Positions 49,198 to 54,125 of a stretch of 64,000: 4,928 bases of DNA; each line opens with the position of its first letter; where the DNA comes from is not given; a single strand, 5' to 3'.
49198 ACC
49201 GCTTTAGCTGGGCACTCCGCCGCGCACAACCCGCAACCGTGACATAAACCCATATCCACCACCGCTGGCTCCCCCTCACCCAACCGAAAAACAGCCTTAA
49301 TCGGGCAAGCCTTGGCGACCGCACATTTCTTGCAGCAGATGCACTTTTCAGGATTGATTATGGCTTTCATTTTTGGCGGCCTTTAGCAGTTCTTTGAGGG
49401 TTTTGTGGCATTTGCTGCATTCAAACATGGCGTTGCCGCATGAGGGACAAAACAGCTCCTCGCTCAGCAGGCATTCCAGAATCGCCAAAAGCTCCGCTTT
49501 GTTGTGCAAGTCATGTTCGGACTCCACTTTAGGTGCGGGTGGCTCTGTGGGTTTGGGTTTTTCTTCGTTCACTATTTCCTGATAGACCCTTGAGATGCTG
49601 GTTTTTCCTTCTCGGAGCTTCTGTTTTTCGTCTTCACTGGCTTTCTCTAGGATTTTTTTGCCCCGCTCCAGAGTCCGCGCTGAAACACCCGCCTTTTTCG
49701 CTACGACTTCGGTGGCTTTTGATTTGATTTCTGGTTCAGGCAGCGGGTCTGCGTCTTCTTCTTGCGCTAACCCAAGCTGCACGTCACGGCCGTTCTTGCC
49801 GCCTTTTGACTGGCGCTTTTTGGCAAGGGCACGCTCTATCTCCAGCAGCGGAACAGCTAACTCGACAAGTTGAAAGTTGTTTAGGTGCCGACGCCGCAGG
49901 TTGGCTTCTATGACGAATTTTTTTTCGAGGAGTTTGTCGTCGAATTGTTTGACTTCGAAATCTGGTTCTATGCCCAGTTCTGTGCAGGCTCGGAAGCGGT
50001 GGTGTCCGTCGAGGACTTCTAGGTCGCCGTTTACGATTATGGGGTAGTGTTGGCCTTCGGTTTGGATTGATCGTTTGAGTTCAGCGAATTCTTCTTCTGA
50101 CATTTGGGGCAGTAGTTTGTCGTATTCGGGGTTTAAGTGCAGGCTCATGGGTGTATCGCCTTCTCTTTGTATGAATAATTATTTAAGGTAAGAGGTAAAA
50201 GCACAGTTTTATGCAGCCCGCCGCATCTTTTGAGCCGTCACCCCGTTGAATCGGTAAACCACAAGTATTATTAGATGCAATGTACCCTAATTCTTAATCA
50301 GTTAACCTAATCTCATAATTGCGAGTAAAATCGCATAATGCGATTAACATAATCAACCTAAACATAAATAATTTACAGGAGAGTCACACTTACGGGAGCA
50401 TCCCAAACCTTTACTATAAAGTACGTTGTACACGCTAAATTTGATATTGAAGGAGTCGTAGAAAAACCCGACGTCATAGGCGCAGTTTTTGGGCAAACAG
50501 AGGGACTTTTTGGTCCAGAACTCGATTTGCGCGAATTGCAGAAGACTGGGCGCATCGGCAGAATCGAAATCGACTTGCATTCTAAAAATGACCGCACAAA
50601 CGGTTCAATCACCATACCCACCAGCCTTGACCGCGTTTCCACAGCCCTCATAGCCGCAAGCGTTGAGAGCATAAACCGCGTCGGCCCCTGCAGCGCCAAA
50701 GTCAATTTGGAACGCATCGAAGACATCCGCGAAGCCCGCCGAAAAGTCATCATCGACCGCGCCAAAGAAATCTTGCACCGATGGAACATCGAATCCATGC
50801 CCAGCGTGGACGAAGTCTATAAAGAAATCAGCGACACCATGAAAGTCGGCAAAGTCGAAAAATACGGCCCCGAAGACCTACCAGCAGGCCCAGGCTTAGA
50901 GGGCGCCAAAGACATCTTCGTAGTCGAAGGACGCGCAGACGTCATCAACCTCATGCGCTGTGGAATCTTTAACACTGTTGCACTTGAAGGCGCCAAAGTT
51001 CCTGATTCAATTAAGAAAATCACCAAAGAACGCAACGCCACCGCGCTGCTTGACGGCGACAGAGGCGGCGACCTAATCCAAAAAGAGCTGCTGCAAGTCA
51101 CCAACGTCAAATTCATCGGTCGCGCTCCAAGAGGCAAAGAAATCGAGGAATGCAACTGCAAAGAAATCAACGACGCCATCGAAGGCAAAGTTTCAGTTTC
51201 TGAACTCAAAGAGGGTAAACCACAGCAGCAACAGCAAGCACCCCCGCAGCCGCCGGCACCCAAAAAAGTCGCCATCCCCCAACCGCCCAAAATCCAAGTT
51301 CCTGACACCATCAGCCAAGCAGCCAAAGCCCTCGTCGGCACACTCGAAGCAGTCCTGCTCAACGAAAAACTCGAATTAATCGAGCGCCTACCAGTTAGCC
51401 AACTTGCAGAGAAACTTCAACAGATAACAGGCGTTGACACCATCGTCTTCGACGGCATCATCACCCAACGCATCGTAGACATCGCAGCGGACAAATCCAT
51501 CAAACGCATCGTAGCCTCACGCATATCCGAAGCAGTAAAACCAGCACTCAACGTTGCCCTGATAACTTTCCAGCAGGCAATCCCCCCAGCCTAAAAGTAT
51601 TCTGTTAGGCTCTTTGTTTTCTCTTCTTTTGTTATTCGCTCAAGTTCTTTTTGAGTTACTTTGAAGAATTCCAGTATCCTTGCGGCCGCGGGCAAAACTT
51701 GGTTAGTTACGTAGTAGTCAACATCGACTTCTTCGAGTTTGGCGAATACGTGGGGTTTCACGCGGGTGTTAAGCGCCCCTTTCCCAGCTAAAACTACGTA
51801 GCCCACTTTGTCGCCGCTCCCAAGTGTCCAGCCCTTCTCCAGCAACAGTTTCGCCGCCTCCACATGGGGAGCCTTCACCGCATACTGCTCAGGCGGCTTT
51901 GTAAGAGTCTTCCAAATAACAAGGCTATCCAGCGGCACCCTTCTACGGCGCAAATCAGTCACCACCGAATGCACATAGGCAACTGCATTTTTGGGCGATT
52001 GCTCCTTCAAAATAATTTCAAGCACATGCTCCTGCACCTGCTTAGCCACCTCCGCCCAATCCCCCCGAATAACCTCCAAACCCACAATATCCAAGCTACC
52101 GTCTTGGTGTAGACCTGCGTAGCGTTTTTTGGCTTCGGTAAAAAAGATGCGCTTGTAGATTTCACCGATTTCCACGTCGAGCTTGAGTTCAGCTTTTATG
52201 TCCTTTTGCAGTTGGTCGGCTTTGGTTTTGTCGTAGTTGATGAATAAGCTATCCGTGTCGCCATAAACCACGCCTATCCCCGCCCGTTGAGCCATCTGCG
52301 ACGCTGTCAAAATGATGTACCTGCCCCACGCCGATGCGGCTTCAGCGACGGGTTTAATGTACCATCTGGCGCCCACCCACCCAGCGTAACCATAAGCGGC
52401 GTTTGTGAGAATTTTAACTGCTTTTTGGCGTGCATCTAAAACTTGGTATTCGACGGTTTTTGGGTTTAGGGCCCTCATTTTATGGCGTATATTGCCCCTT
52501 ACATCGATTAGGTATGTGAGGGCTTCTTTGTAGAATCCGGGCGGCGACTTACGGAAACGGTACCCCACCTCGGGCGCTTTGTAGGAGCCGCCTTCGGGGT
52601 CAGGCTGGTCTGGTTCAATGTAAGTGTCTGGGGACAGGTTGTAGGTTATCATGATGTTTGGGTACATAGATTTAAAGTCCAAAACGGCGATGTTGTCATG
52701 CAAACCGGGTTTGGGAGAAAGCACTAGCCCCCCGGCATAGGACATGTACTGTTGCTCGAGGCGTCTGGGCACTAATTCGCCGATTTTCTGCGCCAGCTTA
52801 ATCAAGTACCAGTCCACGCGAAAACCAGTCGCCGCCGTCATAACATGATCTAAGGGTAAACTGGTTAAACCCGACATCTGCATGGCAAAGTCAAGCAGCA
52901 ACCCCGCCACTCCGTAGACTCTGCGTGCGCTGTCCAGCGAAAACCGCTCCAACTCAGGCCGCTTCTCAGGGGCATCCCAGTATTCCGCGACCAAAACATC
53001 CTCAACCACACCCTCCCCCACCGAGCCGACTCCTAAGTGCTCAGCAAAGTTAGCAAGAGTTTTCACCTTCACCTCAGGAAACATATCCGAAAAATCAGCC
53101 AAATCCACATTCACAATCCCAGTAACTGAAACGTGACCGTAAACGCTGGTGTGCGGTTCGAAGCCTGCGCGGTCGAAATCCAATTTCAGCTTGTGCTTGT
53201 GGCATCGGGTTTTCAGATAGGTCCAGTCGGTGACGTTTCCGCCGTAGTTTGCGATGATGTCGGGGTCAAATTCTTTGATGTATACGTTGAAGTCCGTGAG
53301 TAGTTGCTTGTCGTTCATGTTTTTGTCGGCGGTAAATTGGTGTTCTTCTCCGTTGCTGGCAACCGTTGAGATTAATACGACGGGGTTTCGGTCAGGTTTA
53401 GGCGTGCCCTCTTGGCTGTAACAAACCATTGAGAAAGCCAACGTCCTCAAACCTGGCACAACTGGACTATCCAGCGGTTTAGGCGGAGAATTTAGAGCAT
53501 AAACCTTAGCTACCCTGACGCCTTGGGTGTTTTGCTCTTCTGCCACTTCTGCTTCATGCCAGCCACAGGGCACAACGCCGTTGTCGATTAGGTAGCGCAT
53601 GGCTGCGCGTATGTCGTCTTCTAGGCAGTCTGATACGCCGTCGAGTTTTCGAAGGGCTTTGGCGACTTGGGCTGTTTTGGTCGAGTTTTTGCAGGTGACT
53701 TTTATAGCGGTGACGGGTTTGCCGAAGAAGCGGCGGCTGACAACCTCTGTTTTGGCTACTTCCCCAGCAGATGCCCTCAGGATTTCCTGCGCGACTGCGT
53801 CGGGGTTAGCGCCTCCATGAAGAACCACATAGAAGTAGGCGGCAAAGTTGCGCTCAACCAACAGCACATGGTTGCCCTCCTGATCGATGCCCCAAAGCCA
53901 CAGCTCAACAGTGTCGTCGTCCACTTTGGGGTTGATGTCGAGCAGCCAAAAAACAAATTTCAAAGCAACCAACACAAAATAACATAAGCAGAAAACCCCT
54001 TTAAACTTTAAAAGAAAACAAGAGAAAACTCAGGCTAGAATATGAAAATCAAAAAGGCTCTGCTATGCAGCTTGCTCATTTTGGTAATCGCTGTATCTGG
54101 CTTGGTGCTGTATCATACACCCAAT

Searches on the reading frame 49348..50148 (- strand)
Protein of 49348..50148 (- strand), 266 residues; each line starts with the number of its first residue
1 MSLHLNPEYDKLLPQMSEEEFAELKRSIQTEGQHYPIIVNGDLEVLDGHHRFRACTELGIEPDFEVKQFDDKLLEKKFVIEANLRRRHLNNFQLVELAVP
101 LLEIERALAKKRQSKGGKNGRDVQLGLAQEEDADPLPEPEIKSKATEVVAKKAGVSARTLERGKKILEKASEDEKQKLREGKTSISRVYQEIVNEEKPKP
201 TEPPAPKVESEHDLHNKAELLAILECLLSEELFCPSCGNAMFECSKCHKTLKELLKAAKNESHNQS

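Call 23: search_protein_families(library=pfam, proteins=[window:49348-50148:-], max_evalue=0.0001)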
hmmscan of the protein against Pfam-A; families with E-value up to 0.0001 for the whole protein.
window:49348-50148:- (266 aa): 1 family
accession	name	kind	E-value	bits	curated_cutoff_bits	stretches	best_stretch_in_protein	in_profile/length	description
PF02195.25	ParB_N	-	1.9e-05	25.1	26.3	1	15-81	21-92/95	ParB N-terminal domain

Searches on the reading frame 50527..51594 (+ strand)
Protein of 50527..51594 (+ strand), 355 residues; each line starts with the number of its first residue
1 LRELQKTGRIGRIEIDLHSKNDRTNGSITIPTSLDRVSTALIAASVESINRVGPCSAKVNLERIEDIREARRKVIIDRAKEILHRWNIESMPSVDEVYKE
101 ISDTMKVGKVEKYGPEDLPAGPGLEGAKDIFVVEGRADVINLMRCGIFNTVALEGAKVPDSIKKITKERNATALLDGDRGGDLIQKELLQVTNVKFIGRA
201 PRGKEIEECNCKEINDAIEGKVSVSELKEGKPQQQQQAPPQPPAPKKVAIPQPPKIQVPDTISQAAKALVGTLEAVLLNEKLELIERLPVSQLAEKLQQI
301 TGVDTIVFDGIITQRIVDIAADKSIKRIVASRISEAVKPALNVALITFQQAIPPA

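Call 23: search_protein_families(library=pfam, proteins=[window:50527-51594:+], max_evalue=0.0001)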
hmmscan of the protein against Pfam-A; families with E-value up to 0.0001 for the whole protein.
window:50527-51594:+ (355 aa): 2 families
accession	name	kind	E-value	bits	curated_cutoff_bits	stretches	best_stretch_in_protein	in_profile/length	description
PF01751.28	Toprim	-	8e-06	26.4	23.1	1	130-195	2-82/96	Toprim domain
PF13662.12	Toprim_4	-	8.5e-06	26.3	25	1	130-190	3-72/85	Toprim domain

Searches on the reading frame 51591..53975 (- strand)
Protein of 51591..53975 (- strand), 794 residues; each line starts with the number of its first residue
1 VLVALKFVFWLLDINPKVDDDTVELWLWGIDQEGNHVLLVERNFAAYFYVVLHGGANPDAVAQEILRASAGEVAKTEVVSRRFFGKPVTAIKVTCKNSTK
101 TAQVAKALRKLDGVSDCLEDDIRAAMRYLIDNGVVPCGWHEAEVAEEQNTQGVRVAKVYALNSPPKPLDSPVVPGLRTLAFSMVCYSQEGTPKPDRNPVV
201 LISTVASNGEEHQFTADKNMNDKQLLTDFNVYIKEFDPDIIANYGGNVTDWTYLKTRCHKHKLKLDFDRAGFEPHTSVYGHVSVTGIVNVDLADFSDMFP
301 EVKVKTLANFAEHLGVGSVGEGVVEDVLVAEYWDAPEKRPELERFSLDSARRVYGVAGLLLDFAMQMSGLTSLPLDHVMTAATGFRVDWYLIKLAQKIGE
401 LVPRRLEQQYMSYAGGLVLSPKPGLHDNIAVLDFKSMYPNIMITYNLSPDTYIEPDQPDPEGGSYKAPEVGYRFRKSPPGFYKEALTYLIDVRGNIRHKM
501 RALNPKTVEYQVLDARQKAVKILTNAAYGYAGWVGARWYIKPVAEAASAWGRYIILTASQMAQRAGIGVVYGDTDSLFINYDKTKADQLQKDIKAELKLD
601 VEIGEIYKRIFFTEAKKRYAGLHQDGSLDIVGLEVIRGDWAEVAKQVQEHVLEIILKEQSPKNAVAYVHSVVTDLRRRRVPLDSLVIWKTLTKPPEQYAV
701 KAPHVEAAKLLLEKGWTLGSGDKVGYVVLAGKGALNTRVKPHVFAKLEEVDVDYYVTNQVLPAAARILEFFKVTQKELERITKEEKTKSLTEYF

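Call 23: search_protein_families(library=pfam, proteins=[window:51591-53975:-], max_evalue=0.0001)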
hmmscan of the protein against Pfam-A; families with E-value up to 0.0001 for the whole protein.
window:51591-53975:- (794 aa): 2 families
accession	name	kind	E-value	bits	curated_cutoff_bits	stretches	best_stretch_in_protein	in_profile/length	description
PF00136.26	DNA_pol_B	-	1e-61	209.5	23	1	374-769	2-451/453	DNA polymerase family B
PF03104.25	DNA_pol_B_exo1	-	3.3e-18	66.4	23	1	119-294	5-226/242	DNA polymerase family B, exonuclease domain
